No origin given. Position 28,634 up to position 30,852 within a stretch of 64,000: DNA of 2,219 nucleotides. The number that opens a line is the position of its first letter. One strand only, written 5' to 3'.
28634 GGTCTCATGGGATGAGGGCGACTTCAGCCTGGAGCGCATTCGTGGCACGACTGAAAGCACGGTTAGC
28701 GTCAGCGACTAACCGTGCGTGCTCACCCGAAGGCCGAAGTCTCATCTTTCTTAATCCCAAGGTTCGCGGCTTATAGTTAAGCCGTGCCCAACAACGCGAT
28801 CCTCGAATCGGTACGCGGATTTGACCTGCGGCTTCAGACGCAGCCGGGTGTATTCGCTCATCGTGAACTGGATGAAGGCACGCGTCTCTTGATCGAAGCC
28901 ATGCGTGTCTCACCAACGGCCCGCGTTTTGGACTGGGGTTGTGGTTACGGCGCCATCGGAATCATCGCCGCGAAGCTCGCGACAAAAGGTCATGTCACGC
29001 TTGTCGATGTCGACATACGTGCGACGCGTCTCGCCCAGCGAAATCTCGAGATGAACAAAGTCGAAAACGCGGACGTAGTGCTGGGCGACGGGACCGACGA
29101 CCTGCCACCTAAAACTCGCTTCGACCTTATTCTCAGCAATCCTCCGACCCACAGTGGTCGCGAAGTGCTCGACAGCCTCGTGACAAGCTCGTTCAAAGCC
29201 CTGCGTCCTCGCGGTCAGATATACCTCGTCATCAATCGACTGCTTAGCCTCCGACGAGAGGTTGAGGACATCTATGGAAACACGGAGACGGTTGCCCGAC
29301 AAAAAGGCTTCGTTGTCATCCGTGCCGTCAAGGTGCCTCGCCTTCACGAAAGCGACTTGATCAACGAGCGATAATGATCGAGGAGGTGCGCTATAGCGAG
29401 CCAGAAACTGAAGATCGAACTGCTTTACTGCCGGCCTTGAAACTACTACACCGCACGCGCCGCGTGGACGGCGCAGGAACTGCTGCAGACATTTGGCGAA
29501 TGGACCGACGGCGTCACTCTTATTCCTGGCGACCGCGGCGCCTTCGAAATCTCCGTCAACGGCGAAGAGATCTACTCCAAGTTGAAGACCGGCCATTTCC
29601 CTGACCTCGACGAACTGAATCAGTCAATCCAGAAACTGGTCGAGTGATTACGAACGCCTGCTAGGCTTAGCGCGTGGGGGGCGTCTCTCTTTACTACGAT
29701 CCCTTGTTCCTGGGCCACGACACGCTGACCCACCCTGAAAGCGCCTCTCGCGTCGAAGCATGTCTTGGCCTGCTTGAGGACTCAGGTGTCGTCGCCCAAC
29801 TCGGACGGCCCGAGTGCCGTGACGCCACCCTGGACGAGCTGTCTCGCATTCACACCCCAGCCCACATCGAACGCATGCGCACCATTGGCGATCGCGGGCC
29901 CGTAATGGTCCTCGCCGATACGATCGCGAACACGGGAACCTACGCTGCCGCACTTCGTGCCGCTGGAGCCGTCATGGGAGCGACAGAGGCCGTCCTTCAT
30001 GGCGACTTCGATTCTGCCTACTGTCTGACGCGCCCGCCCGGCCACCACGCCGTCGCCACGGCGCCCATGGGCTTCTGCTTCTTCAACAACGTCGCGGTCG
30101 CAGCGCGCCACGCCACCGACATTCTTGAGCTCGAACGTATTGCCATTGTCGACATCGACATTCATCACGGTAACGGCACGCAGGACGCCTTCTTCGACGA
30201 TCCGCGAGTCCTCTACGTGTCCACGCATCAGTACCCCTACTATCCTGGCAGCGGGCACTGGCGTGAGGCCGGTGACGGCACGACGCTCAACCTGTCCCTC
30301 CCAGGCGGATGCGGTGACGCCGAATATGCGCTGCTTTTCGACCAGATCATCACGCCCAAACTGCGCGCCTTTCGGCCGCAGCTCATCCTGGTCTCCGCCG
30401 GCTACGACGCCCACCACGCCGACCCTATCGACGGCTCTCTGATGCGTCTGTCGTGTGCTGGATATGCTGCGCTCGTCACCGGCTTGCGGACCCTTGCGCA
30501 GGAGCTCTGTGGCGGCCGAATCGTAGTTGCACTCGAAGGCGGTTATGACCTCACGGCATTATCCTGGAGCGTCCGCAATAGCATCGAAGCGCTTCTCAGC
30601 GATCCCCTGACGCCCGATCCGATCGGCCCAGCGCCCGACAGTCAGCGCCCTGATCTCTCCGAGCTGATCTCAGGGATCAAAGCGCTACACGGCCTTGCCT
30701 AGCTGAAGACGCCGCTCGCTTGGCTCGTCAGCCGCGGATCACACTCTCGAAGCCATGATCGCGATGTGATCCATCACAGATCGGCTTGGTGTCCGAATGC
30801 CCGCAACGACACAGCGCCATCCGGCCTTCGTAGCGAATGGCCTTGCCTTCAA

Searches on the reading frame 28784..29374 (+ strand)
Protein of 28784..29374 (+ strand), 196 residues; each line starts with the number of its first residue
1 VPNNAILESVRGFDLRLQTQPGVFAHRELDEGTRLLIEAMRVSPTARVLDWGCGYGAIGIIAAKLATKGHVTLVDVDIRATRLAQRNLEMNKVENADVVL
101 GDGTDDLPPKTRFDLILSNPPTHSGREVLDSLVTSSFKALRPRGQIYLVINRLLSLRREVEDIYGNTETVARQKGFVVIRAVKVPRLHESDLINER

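Call 7: search_protein_families(library=pfam, proteins=[window:28784-29374:+], max_evalue=0.01)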
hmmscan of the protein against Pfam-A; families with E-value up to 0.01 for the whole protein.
window:28784-29374:+ (196 aa): 13 families
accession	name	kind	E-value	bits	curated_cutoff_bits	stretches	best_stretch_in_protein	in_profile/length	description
PF05175.20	MTS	-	8.6e-45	152.9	23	1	15-179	2-169/170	Methyltransferase small domain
PF13847.12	Methyltransf_31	-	3.2e-13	50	27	1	46-179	5-109/145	Methyltransferase domain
PF13649.12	Methyltransf_25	-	3.2e-12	47.4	27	1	48-144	1-97/97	Methyltransferase domain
PF06325.19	PrmA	-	2.9e-11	43.9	22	1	40-146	157-256/296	Ribosomal protein L11 methyltransferase (PrmA)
PF03602.21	Cons_hypoth95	-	1.6e-07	31.6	24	1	45-151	42-153/182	Conserved hypothetical protein 95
PF02475.24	TRM5-TYW2_MTfase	-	5.5e-07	30.1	28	1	12-131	7-122/164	TRM5/TYW2 methyltransferase domain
PF01135.25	PCMT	-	1.3e-06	28.8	20.3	1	36-117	65-147/210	Protein-L-isoaspartate(D-aspartate) O-methyltransferase (PCMT)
PF08242.18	Methyltransf_12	-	1.6e-06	29.2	30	1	49-145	1-97/98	Methyltransferase domain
PF08241.18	Methyltransf_11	-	1.7e-06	29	21.2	1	49-147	1-94/95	Methyltransferase domain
PF10294.15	Methyltransf_16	-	5.9e-06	26.6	21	1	45-118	47-126/174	Lysine methyltransferase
PF13489.12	Methyltransf_23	-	6.1e-06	26.5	27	1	43-149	21-117/164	Methyltransferase domain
PF12847.13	Methyltransf_18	-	3.4e-05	24.3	27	1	34-116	4-86/151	Methyltransferase domain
PF02353.26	CMAS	-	0.00099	18.9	27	1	34-148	52-164/273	Mycolic acid cyclopropane synthetase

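Call 8: search_protein_families(library=ncbifam, proteins=[window:28784-29374:+], max_evalue=0.01)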
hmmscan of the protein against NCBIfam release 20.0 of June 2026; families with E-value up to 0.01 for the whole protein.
window:28784-29374:+ (196 aa): 57 families (the best 25 are shown)
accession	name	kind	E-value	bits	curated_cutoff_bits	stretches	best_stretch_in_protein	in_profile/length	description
NF007023.0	PRK09489.1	equivalog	8.8e-27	94.2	295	1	14-183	166-336/342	16S rRNA (guanine(1207)-N(2))-methyltransferase RsmC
TIGR03534.1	RF_mod_PrmC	equivalog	2.9e-18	66.2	199.1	1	2-121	45-165/253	peptide chain release factor N(5)-glutamine methyltransferase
NF011577.0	PRK15001.1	equivalog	2.3e-17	62.9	468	1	12-186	196-376/378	23S rRNA (guanine(1835)-N(2))-methyltransferase RlmG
NF011529.0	PRK14968.1-3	equivalog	2.4e-16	59.7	162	1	14-125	7-111/198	putative methyltransferase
NF001785.0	PRK00517.2-2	equivalog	3.4e-13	49.4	188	1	31-148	130-243/282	50S ribosomal protein L11 methyltransferase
TIGR03533.1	L3_gln_methyl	equivalog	1.1e-11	44.6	229.7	1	41-122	118-199/284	50S ribosomal protein L3 N(5)-glutamine methyltransferase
TIGR00536.1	hemK_fam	subfamily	1.1e-11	44.4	115.5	1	43-127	112-197/286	HemK family protein methyltransferase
TIGR00537.1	hemK_rel_arch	hypoth_equivalog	1e-10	41.6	87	1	31-121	6-91/179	HemK2/MTQ2 family protein methyltransferase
TIGR04364.1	methyltran_FxLD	equivalog_domain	1.7e-10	40.5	320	1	36-117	74-155/394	methyltransferase, FxLD system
TIGR02469.1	CbiT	equivalog_domain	1.9e-10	41.1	78.3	1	35-116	10-92/124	precorrin-6Y C5,15-methyltransferase (decarboxylating) subunit CbiT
NF005640.0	PRK07402.1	equivalog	2.3e-10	40.4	219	1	34-158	33-153/200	precorrin-6Y C5,15-methyltransferase subunit CbiT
NF041536.1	ArsM_DUF2284_UU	exception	2.1e-09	36.3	575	1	42-149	74-181/459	arsenite methyltransferase/DUF2284 domain selenoprotein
NF011530.0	PRK14968.1-4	equivalog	3.1e-09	36.5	243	1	33-121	26-108/202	putative methyltransferase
NF001453.0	PRK00312.1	equivalog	9.2e-09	35.2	188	1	36-119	72-153/217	protein-L-isoaspartate(D-aspartate) O-methyltransferase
TIGR03704.1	PrmC_rel_meth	equivalog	9.8e-09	35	248.8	1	14-122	54-163/251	putative protein N(5)-glutamine methyltransferase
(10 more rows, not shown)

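Call 21: find_encoding_contigs(protein=window:28784-29374:+, flank=10000, max_places=10)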
Protein window:28784-29374:+ (196 aa): 5 contigs read that carry it; 5 places shown.
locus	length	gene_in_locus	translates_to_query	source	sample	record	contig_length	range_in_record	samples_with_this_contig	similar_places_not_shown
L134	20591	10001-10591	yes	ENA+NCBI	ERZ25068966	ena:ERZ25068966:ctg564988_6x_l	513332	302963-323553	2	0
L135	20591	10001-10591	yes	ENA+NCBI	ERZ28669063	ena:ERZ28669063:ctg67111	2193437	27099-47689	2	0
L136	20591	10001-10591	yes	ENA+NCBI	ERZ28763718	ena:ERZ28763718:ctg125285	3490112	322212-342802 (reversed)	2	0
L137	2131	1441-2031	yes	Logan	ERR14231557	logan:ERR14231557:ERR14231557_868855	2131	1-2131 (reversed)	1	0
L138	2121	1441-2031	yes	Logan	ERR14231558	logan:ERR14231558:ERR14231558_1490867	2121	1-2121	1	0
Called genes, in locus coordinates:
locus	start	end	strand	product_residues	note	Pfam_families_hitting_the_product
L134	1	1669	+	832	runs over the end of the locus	PF17764:PriA_3primeBD, PF00270:DEAD, PF04851:ResIII, PF00271:Helicase_C, PF18074:PriA_C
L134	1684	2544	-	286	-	PF00296:Bac_luciferase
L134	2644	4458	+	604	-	PF02129:Peptidase_S15, PF08530:PepX_C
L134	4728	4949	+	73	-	-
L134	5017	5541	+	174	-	PF01327:Pep_deformylase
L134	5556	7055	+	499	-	PF01743:PolyA_pol, PF12627:PolyA_pol_RNAbd, PF01966:HD, PF13735:tRNA_NucTran2_2 (weak)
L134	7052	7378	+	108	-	PF02699:YajC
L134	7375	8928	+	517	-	PF21760:SecD_1st, PF22599:SecDF_P1_head, PF00873:ACR_tran (weak), PF02355:SecD_SecF_C, PF03176:MMPL (weak)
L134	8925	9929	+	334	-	PF02355:SecD_SecF_C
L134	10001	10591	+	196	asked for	PF02475:TRM5-TYW2_MTfase (weak), PF05175:MTS, PF13489:Methyltransf_23 (weak), PF06325:PrmA, PF10294:Methyltransf_16 (weak), PF03602:Cons_hypoth95, PF13847:Methyltransf_31, PF13649:Methyltransf_25, +3 more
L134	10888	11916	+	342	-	PF00850:Hist_deacetyl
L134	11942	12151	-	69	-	PF09360:zf-CDGSH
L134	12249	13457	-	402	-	PF04055:Radical_SAM, PF06969:HemN_C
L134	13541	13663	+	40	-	-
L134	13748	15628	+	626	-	PF01336:tRNA_anti-codon, PF00152:tRNA-synt_2, PF02938:GAD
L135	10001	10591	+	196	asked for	PF02475:TRM5-TYW2_MTfase (weak), PF05175:MTS, PF13489:Methyltransf_23 (weak), PF06325:PrmA, PF10294:Methyltransf_16 (weak), PF03602:Cons_hypoth95, PF13847:Methyltransf_31, PF13649:Methyltransf_25, +3 more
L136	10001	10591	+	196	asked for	PF02475:TRM5-TYW2_MTfase (weak), PF05175:MTS, PF13489:Methyltransf_23 (weak), PF06325:PrmA, PF10294:Methyltransf_16 (weak), PF03602:Cons_hypoth95, PF13847:Methyltransf_31, PF13649:Methyltransf_25, +3 more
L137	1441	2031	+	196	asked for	PF02475:TRM5-TYW2_MTfase (weak), PF05175:MTS, PF13489:Methyltransf_23 (weak), PF06325:PrmA, PF10294:Methyltransf_16 (weak), PF03602:Cons_hypoth95, PF13847:Methyltransf_31, PF13649:Methyltransf_25, +3 more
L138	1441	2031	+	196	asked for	PF02475:TRM5-TYW2_MTfase (weak), PF05175:MTS, PF13489:Methyltransf_23 (weak), PF06325:PrmA, PF10294:Methyltransf_16 (weak), PF03602:Cons_hypoth95, PF13847:Methyltransf_31, PF13649:Methyltransf_25, +3 more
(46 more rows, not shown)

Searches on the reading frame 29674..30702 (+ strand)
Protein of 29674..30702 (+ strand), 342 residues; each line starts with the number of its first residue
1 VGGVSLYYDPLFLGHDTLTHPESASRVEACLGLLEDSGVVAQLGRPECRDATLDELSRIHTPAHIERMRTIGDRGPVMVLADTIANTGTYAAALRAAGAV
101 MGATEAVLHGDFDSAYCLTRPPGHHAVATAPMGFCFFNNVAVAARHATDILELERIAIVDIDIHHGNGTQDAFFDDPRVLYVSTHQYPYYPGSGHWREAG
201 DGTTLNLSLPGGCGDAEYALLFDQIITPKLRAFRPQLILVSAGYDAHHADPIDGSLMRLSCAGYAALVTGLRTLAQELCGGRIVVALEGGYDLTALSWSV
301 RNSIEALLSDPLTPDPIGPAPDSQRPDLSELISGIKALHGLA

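Call 7: search_protein_families(library=pfam, proteins=[window:29674-30702:+], max_evalue=0.01)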
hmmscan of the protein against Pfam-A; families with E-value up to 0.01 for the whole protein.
window:29674-30702:+ (342 aa): 1 family
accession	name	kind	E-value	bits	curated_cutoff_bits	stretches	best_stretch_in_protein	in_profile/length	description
PF00850.24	Hist_deacetyl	-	1.4e-85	287.6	27.9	1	20-306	1-297/298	Histone deacetylase domain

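Call 8: search_protein_families(library=ncbifam, proteins=[window:29674-30702:+], max_evalue=0.01)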
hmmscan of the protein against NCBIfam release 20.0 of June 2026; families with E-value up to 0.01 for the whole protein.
window:29674-30702:+ (342 aa): 0 families

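Call 20: find_encoding_contigs(protein=window:29674-30702:+, flank=10000, max_places=10)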
Protein window:29674-30702:+ (342 aa): 5 contigs read that carry it; 4 places shown.
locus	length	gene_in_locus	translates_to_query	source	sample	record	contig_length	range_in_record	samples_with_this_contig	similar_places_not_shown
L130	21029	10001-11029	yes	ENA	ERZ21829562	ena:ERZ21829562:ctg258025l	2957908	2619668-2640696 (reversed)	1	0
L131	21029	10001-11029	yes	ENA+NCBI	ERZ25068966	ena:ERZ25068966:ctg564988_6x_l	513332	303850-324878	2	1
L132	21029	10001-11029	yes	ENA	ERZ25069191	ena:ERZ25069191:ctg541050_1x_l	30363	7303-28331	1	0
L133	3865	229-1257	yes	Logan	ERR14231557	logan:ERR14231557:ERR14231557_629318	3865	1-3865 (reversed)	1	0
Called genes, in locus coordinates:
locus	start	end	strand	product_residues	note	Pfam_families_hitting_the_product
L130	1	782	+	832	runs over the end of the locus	PF17764:PriA_3primeBD, PF00270:DEAD, PF04851:ResIII, PF00271:Helicase_C, PF18074:PriA_C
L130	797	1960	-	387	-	PF00296:Bac_luciferase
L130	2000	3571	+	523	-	PF02129:Peptidase_S15, PF08530:PepX_C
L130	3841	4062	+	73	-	-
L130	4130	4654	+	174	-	PF01327:Pep_deformylase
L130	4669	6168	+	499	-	PF01743:PolyA_pol, PF12627:PolyA_pol_RNAbd, PF01966:HD, PF13735:tRNA_NucTran2_2 (weak)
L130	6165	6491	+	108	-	PF02699:YajC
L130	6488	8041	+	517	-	PF21760:SecD_1st, PF22599:SecDF_P1_head, PF00873:ACR_tran (weak), PF02355:SecD_SecF_C, PF03176:MMPL (weak)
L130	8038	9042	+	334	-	PF02355:SecD_SecF_C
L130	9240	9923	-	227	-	-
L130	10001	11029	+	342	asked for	PF00850:Hist_deacetyl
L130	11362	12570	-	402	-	PF04055:Radical_SAM, PF06969:HemN_C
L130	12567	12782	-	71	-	-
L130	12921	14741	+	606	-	PF01336:tRNA_anti-codon, PF00152:tRNA-synt_2, PF02938:GAD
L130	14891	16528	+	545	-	PF00496:SBP_bac_5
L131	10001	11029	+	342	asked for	PF00850:Hist_deacetyl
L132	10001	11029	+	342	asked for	PF00850:Hist_deacetyl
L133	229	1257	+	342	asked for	PF00850:Hist_deacetyl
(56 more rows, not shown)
